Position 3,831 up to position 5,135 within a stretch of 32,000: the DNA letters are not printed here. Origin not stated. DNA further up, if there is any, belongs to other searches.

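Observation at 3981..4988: Orphan RelA/SpoT homologue with a ~120-aa C-terminal extension: candidate single-gene toxSAS / CapRel-like module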

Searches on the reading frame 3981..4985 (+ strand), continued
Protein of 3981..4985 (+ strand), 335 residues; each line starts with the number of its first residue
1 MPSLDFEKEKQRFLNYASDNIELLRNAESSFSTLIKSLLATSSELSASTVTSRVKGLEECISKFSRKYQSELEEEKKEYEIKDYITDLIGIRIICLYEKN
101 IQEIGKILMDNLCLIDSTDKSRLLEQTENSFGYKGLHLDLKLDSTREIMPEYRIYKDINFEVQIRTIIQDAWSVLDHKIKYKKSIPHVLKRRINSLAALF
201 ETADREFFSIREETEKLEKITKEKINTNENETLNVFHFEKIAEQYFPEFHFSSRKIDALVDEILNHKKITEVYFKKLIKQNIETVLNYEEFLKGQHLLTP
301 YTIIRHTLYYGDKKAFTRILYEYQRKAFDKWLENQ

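Call 14: find_encoding_contigs(protein=P0011, flank=10000, max_places=3)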
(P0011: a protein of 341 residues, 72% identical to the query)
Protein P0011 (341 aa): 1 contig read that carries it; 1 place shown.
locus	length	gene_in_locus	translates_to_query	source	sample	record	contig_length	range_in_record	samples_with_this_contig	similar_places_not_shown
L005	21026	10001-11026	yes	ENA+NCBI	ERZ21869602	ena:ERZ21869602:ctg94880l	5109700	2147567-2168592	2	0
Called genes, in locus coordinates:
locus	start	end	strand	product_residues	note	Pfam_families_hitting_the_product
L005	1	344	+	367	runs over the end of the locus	PF02463:SMC_N, PF00005:ABC_tran, PF13304:AAA_21 (faint), PF17912:OB_MalK, PF08402:TOBE_2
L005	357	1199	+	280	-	-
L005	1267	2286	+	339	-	PF01408:GFO_IDH_MocA, PF22725:GFO_IDH_MocA_C3, PF02894:GFO_IDH_MocA_C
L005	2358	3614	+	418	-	PF01547:SBP_bac_1, PF13416:SBP_bac_8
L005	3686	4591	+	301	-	PF00528:BPD_transp_1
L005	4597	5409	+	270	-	PF00528:BPD_transp_1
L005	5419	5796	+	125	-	PF13620:CarboxypepD_reg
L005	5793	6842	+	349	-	PF00389:2-Hacid_dh (weak), PF02826:2-Hacid_dh_C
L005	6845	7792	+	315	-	PF04794:YdjC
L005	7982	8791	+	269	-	-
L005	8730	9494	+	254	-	-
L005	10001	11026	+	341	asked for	PF04607:RelA_SpoT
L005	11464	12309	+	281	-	PF01261:AP_endonuc_2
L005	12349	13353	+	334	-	PF02733:Dak1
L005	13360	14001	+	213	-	PF02734:Dak2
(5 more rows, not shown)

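Call 15: find_encoding_contigs(protein=P0035, flank=10000, max_places=3)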
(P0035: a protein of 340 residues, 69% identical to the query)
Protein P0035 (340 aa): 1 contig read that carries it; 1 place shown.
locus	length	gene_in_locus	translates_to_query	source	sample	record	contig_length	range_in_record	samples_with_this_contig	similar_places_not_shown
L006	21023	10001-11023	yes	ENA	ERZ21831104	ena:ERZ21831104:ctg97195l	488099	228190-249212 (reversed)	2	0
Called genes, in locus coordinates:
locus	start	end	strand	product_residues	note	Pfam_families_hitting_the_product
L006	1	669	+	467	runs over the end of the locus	PF00749:tRNA-synt_1c, PF19269:Anticodon_2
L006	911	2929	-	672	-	PF00015:MCPsignal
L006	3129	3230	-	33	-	-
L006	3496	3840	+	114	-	-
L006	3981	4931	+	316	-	PF18863:AbiJ_NTD4, PF14355:Abi_C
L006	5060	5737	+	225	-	PF14337:Abi_alpha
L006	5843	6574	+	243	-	-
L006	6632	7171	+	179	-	PF25753:SF0329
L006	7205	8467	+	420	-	-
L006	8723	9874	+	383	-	PF01757:Acyl_transf_3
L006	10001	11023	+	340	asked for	PF04607:RelA_SpoT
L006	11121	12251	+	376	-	PF14082:SduA_C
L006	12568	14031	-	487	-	PF13701:DDE_Tnp_1_4, PF01609:DDE_Tnp_1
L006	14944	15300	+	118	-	-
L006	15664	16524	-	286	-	-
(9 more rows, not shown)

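Call 16: find_encoding_contigs(protein=P0086, flank=8000, max_places=6)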
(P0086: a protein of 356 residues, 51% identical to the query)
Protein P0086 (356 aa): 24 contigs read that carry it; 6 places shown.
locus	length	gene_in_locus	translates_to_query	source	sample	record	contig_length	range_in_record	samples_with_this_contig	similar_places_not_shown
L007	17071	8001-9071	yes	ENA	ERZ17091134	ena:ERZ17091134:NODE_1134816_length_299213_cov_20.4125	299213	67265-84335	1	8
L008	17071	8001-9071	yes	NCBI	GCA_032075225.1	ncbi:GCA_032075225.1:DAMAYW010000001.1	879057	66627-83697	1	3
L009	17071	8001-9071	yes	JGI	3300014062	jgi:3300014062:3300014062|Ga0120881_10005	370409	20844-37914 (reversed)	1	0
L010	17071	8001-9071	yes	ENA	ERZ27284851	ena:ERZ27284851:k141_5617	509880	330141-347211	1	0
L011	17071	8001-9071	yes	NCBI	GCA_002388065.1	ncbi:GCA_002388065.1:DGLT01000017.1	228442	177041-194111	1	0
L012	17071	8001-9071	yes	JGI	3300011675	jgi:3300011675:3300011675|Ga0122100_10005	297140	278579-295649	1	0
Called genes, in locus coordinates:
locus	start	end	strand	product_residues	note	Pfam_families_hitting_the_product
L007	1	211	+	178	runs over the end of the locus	PF25084:LbH_EIF2B (faint), PF00132:Hexapep (weak), PF21711:DCTN5 (faint), PF00132:Hexapep (weak)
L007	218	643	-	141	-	PF00903:Glyoxalase, PF13669:Glyoxalase_4 (weak), PF22677:Ble-like_N (weak)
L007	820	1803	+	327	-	PF08240:ADH_N, PF00107:ADH_zinc_N (faint)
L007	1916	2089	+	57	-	-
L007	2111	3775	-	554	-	PF02878:PGM_PMM_I, PF02879:PGM_PMM_II, PF02880:PGM_PMM_III, PF00408:PGM_PMM_IV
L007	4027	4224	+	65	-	PF11154:DUF2934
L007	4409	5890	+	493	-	PF06097:DUF945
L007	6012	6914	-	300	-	PF00126:HTH_1, PF03466:LysR_substrate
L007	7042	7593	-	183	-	PF20730:YetF_N, PF04239:DUF421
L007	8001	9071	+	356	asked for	PF04607:RelA_SpoT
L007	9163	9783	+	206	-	-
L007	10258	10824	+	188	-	PF09351:DUF1993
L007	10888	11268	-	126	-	PF07883:Cupin_2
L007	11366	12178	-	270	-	PF02311:AraC_binding, PF00165:HTH_AraC (faint), PF12833:HTH_18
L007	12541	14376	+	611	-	PF00664:ABC_membrane, PF00005:ABC_tran, PF02463:SMC_N (weak)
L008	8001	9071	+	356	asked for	PF04607:RelA_SpoT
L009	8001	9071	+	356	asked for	PF04607:RelA_SpoT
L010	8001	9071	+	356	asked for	PF04607:RelA_SpoT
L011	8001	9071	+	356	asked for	PF04607:RelA_SpoT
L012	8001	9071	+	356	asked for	PF04607:RelA_SpoT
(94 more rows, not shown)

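Call 17: find_encoding_contigs(protein=P0039, flank=8000, max_places=3)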
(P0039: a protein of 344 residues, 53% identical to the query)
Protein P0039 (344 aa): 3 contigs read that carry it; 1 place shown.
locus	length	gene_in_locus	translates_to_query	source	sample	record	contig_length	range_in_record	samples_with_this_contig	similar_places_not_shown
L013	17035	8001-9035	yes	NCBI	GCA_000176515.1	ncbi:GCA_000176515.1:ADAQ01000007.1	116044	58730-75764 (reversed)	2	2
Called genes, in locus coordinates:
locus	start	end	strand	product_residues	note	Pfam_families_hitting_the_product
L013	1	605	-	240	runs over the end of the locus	PF05944:Phage_term_smal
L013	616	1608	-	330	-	PF05125:Phage_cap_P2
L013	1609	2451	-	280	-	PF05929:Phage_GPO_N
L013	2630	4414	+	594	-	PF06056:Terminase_5, PF03237:Terminase_6N, PF17289:Terminase_6C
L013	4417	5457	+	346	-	PF04860:Phage_portal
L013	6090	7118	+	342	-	PF00142:Fer4_NifH, PF01656:CbiA, PF02374:ArsA_ATPase (weak), PF09140:MipZ (faint), PF10609:ParA (faint), PF13614:AAA_31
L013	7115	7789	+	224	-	-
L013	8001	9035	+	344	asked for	PF04607:RelA_SpoT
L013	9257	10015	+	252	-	-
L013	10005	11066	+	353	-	PF02518:HATPase_c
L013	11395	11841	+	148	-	PF04606:Ogr_Delta (weak)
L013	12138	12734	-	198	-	PF00929:RNase_T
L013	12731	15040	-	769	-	PF23343:REP_ORF2-G2P (weak)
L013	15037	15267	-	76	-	-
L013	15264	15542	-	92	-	-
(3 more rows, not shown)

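Call 18: predict_structure(alignment_id=A1)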
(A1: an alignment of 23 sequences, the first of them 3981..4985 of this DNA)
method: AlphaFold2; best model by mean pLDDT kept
length: 335 residues; sequences in the alignment: 23
mean_pLDDT: 84.2   pTM: 0.64
mean pLDDT of the five models: 84.2, 84.0, 83.5, 83.4, 81.5
residues with pLDDT >= 90: 126; 70-90: 176; 50-70: 32; < 50: 1
segments of 3 or more residues with pLDDT < 50: none
pLDDT, mean of each block of 10 residues (from residue 1): 71 88 93 92 75 88 79 81 75 84 92 90 67 84 92 90 89 77 66 77 81 81 67 88 88 85 94 93 93 78 95 94 93 91
secondary structure, 60 per line:
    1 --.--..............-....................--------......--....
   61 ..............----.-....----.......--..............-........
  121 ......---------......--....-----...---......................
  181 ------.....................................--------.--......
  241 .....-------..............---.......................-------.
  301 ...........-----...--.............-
elements in order: H6-19 H21-40 E49-54 H57-74 H81-84 E89-95 H98-111 E113-119 H120-126 E136-141 H144-147 E159-166 H167-180 H187-223 H235-245 H253-266 H271-292 H300-311 H322-334

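Call 22: fold_search(model_id=the predicted structure, library=pdb)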
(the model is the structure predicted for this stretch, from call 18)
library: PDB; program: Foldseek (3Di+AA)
matches with E <= 10: 225; with E <= 0.001: 53
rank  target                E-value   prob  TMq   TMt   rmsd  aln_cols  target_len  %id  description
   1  5ded_A                7.1e-09  1.00  0.45  0.72   4.4       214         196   20  Crystal structure of the small alarmone synthethase 1 from Bacillus subtilis bound to its product pppGpp (released 2015-10-28)
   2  5dec_B                1.2e-08  1.00  0.44  0.73   4.2       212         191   22  Crystal structure of the small alarmone synthetase 1 from Bacillus subtilis (released 2015-10-28)
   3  5ded_H                2.6e-08  1.00  0.44  0.71   4.5       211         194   20  Crystal structure of the small alarmone synthethase 1 from Bacillus subtilis bound to its product pppGpp (released 2015-10-28)
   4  5dec_A                3.4e-08  1.00  0.44  0.74   4.2       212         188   20  Crystal structure of the small alarmone synthetase 1 from Bacillus subtilis (released 2015-10-28)
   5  5dec_D                3.6e-08  1.00  0.44  0.73   4.1       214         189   21  Crystal structure of the small alarmone synthetase 1 from Bacillus subtilis (released 2015-10-28)
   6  5ded_C                3.8e-08  1.00  0.44  0.71   4.4       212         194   21  Crystal structure of the small alarmone synthethase 1 from Bacillus subtilis bound to its product pppGpp (released 2015-10-28)
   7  5ded_D                6.1e-08  1.00  0.45  0.76   3.8       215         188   20  Crystal structure of the small alarmone synthethase 1 from Bacillus subtilis bound to its product pppGpp (released 2015-10-28)
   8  5ded_E                6.5e-08  1.00  0.45  0.74   4.1       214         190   22  Crystal structure of the small alarmone synthethase 1 from Bacillus subtilis bound to its product pppGpp (released 2015-10-28)
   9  2be3_A                6.5e-08  1.00  0.45  0.70   4.3       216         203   20  Structure of a GTP Pyrophosphokinase Family Protein from Streptococcus pneumoniae (released 2005-12-06)
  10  5ded_G                6.8e-08  1.00  0.45  0.73   4.2       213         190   20  Crystal structure of the small alarmone synthethase 1 from Bacillus subtilis bound to its product pppGpp (released 2015-10-28)
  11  5ded_B                7.6e-08  1.00  0.45  0.74   4.3       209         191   22  Crystal structure of the small alarmone synthethase 1 from Bacillus subtilis bound to its product pppGpp (released 2015-10-28)
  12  6ex0_A                8.4e-08  1.00  0.38  0.61   7.7       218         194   20  Crystal structure of RelP (SAS2) from Staphylococcus aureus bound to pppGpp in the post-catalytic state (released 2018-01-24)
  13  3l9d_B                9.4e-08  1.00  0.43  0.71   4.6       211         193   21  The Crystal Structure of smu.1046c from Streptococcus mutans UA159 (released 2011-01-12)
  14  5ded_F                9.9e-08  1.00  0.44  0.72   4.3       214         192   21  Crystal structure of the small alarmone synthethase 1 from Bacillus subtilis bound to its product pppGpp (released 2015-10-28)
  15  6ewz_A                1.0e-07  1.00  0.36  0.55   7.1       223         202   20  Crystal structure of RelP (SAS2) from Staphylococcus aureus bound to AMPCPP and GTP in the pre-catalytic state (released 2018-01-24)
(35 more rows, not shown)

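Call 23: list_cluster_members(proteins=[P0039, P0040, P0086, P0076, P0061, P0067, P0115, P0005, P0099, P0051])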
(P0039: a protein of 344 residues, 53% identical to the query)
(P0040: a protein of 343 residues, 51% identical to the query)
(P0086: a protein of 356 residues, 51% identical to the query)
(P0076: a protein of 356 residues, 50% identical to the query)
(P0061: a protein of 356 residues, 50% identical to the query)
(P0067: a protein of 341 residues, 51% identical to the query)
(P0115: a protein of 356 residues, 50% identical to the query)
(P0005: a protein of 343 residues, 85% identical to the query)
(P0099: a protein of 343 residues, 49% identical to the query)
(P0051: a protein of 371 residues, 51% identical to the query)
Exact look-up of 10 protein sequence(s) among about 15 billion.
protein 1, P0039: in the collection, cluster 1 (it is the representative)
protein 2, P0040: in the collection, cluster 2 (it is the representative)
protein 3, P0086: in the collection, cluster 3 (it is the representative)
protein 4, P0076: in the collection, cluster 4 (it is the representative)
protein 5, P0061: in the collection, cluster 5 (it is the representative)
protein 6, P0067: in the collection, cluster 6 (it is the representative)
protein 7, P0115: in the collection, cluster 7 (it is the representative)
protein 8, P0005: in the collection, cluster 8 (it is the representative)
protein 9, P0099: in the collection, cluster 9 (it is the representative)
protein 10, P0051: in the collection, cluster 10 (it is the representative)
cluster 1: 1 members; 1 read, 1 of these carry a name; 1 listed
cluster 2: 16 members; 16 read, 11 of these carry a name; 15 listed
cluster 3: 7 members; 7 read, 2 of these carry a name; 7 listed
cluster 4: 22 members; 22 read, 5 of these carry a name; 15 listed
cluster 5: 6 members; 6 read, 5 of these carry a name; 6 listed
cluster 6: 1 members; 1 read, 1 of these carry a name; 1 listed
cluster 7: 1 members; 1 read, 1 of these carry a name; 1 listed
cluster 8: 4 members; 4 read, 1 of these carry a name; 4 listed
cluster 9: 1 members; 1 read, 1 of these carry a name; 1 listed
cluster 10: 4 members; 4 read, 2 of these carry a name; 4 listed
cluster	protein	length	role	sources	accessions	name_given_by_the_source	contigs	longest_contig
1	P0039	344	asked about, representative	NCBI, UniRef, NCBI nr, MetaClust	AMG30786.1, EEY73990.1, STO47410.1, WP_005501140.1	(p)ppGpp synthetase [Grimontia hollisae] | RelA/SpoT domain protein n=1 Tax=Grimontia hollisae CIP 101886 TaxID=675812 ... | RelA/SpoT domain protein [Grimontia hollisae]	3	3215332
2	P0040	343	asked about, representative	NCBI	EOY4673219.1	GTP pyrophosphokinase family protein [Vibrio vulnificus]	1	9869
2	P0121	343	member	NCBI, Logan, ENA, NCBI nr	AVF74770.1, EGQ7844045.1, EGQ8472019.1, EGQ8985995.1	(p)ppGpp synthetase [Vibrio alginolyticus] | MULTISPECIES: (p)ppGpp synthetase [Vibrio]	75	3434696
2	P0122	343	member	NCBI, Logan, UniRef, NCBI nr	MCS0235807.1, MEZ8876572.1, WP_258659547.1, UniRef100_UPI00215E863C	(p)ppGpp synthetase [Vibrio alginolyticus] | GTP pyrophosphokinase n=1 Tax=Vibrio alginolyticus TaxID=663 RepID=UPI00215E863C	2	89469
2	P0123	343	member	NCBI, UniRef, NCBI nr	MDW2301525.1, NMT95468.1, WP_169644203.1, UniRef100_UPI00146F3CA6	(p)ppGpp synthetase [Vibrio alginolyticus] | GTP pyrophosphokinase n=1 Tax=Vibrio sp. 1167 TaxID=3074546 RepID=UPI00146F3CA6 | (p)ppGpp synthetase [Vibrio sp. 1167]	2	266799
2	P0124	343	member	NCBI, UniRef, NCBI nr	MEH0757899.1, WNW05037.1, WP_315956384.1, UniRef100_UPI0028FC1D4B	(p)ppGpp synthetase [Vibrio alginolyticus] | GTP pyrophosphokinase n=2 Tax=Vibrio harveyi group TaxID=717610 RepID=UPI0028FC1D4B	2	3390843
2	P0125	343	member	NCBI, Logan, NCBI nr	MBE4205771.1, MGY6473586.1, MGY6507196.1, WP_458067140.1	GTP pyrophosphokinase [Vibrio parahaemolyticus] | (p)ppGpp synthetase [Vibrio parahaemolyticus]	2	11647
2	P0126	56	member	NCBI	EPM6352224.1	hypothetical protein ACTN3U_003880 [Vibrio alginolyticus]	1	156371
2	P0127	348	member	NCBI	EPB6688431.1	GTP pyrophosphokinase family protein, partial [Vibrio alginolyticus]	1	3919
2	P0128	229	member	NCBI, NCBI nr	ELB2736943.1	(p)ppGpp synthetase, partial [Vibrio alginolyticus] | (p)ppGpp synthetase [Vibrio alginolyticus]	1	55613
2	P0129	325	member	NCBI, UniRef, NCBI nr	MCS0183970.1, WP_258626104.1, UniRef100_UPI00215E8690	(p)ppGpp synthetase [Vibrio alginolyticus] | GTP pyrophosphokinase n=2 Tax=Vibrionaceae TaxID=641 RepID=UPI00215E8690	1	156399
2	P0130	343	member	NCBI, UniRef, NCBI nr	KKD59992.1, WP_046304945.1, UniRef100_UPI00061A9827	(p)ppGpp synthetase [Grimontia sp. AD028] | GTP pyrophosphokinase n=1 Tax=Grimontia sp. AD028 TaxID=1581149 RepID=UPI00061A9827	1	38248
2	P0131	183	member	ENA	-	-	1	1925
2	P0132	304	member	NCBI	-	-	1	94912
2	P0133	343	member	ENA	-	-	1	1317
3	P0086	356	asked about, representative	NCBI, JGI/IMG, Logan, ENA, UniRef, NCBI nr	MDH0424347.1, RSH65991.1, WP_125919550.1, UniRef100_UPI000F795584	GTP pyrophosphokinase [Stutzerimonas stutzeri] | putative GTP pyrophosphokinase | GTP pyrophosphokinase n=1 Tax=Stutzerimonas stutzeri TaxID=316 RepID=UPI000F795584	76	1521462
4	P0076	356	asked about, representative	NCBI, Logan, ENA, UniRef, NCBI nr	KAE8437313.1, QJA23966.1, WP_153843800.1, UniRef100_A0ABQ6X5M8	GTP pyrophosphokinase [Vreelandella piezotolerans] | RelA/SpoT domain-containing protein n=1 Tax=Vreelandella piezotolerans TaxID=2609667 ... | RelA/SpoT domain-containing protein [Halomonas piezotolerans]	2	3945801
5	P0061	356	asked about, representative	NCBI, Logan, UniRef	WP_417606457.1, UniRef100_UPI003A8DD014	GTP pyrophosphokinase [Oceanimonas baumannii] | GTP pyrophosphokinase n=1 Tax=Oceanimonas baumannii TaxID=129578 RepID=UPI003A8DD014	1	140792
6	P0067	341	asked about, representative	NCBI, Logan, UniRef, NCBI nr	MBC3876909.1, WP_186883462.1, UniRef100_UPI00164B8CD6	(p)ppGpp synthetase [Undibacterium sp. FT79W] | GTP pyrophosphokinase n=1 Tax=Undibacterium sp. FT79W TaxID=2762296 RepID=UPI00164B8CD6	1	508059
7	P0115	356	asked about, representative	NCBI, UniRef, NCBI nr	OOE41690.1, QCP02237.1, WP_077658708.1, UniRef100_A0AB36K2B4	(p)ppGpp synthetase [Salinivibrio kushneri] | (P)ppGpp synthetase n=1 Tax=Salinivibrio kushneri TaxID=1908198 RepID=A0AB36K2B4_9GAMM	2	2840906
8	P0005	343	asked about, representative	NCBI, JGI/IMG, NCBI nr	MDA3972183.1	MAG: (p)ppGpp synthetase [Desulfobulbaceae bacterium] | putative GTP pyrophosphokinase | (p)ppGpp synthetase [Desulfobulbaceae bacterium]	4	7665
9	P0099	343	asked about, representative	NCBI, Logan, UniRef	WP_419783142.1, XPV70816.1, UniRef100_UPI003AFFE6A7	GTP pyrophosphokinase [Maridesulfovibrio sp.] | GTP pyrophosphokinase n=1 Tax=Maridesulfovibrio sp. TaxID=2795000 RepID=UPI003AFFE6A7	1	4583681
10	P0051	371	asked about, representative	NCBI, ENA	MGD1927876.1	MAG: GTP pyrophosphokinase family protein [Leptolyngbyaceae cyanobacterium]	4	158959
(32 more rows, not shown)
